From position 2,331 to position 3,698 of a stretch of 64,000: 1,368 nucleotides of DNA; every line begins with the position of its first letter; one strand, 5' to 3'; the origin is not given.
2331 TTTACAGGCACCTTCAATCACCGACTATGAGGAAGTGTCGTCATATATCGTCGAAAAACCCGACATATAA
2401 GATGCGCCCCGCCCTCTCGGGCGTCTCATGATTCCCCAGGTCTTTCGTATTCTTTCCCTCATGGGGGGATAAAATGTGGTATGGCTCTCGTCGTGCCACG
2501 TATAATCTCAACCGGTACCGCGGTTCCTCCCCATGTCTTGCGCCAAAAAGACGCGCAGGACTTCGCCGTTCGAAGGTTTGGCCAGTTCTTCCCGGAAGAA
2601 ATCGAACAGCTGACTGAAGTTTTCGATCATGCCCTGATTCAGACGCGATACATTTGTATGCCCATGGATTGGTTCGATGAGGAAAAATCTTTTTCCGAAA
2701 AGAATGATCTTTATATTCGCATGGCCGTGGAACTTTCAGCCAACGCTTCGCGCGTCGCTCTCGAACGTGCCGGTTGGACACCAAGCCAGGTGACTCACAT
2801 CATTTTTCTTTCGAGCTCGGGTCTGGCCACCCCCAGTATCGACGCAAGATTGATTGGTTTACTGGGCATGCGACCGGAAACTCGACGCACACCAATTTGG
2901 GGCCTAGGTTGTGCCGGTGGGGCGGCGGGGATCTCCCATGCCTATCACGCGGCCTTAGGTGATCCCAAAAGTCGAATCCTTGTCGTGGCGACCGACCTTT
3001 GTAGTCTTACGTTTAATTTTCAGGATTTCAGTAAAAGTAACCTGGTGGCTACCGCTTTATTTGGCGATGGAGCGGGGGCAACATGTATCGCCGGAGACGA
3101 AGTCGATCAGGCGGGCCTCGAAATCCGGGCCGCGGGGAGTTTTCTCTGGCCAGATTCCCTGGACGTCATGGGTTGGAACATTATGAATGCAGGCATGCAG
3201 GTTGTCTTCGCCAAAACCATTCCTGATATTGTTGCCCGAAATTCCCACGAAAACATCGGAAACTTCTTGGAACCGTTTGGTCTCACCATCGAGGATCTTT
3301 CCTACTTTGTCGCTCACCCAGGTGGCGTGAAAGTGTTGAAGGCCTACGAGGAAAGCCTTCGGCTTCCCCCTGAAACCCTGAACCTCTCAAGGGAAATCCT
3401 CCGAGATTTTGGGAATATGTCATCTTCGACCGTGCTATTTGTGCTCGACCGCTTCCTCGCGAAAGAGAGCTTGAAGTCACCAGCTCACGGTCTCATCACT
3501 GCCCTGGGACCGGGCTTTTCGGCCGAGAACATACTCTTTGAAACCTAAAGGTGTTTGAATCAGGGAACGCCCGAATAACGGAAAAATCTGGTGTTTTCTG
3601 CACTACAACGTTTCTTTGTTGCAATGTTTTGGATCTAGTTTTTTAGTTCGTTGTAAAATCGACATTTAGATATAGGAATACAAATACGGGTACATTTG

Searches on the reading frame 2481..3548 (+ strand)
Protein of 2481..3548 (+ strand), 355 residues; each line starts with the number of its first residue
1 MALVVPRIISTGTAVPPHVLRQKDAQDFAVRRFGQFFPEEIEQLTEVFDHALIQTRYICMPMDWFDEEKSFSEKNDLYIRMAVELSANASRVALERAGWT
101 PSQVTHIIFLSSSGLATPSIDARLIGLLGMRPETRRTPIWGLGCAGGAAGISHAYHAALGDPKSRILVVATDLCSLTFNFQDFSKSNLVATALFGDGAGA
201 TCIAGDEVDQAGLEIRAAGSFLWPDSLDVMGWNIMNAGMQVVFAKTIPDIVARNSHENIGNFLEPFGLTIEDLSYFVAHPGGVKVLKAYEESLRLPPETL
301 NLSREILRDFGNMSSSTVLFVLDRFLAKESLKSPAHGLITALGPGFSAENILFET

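Call 82: search_protein_families(library=pfam, proteins=[window:2481-3548:+], max_evalue=0.01)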
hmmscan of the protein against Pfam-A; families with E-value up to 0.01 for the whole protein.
window:2481-3548:+ (355 aa): 5 families
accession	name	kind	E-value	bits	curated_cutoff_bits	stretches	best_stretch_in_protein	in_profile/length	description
PF00195.25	Chal_sti_synt_N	-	8.2e-30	104.4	27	1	8-206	16-224/225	Chalcone and stilbene synthases, N-terminal domain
PF02797.21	Chal_sti_synt_C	-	2e-21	77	27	1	217-353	4-147/151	Chalcone and stilbene synthases, C-terminal domain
PF08541.16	ACP_syn_III_C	-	4.8e-11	43.1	26.6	1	266-353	4-88/90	3-Oxoacyl-[acyl-carrier-protein (ACP)] synthase III C terminal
PF08392.18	FAE1_CUT1_RppA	-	7.2e-08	32.5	27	1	93-208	94-208/290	FAE1/Type III polyketide synthase-like protein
PF08545.16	ACP_syn_III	-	8.3e-07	29.3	24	1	143-209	6-67/80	3-Oxoacyl-[acyl-carrier-protein (ACP)] synthase III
